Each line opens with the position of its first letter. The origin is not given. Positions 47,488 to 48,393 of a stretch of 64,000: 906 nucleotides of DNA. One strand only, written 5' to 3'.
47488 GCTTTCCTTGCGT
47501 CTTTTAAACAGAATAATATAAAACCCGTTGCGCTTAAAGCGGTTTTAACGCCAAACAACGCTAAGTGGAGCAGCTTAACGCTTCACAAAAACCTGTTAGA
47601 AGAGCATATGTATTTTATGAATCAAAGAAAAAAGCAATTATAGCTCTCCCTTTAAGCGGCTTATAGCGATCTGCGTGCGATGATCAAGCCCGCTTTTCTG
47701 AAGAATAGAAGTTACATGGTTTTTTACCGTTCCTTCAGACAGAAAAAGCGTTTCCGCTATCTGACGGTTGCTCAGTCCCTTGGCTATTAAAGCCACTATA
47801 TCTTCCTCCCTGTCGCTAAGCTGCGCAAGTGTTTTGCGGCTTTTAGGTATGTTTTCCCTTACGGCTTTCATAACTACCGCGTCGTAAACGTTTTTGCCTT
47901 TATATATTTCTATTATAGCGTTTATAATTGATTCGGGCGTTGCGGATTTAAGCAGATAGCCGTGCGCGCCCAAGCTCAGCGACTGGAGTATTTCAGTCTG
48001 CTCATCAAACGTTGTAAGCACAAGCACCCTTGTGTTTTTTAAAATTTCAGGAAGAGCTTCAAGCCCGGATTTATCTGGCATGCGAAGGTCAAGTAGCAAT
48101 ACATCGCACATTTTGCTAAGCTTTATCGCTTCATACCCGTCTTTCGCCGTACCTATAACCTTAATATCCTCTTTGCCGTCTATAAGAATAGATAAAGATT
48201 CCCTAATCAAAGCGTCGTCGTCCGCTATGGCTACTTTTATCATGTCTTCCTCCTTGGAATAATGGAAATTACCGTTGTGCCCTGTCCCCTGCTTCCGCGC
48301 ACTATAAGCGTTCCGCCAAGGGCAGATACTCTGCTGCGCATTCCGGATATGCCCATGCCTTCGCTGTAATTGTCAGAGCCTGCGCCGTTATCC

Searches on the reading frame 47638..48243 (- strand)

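Call 3: search_protein_families(library=pfam, proteins=[window:47638-48243:-])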
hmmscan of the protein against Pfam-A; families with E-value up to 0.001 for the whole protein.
window:47638-48243:- (201 aa): 6 families
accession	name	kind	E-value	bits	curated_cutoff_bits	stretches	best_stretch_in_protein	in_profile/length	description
PF00072.30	Response_reg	-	4.2e-20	72.4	30.2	1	4-110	1-110/111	Response regulator receiver domain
PF00196.25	GerE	-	8.2e-17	61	23.5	1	141-194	2-55/57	Bacterial regulatory proteins, luxR family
PF08281.18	Sigma70_r4_2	-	7.7e-07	29.1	25.7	1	137-178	6-48/54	Sigma-70, region 4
PF04545.22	Sigma70_r4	-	0.00029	20.8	24.1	1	139-183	2-47/50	Sigma-70, region 4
PF13412.12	HTH_24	-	0.00075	19.5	21.9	0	148-177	7-38/48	Winged helix-turn-helix DNA-binding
PF13936.12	HTH_38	-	0.00081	19.5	27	0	143-177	8-41/44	Helix-turn-helix domain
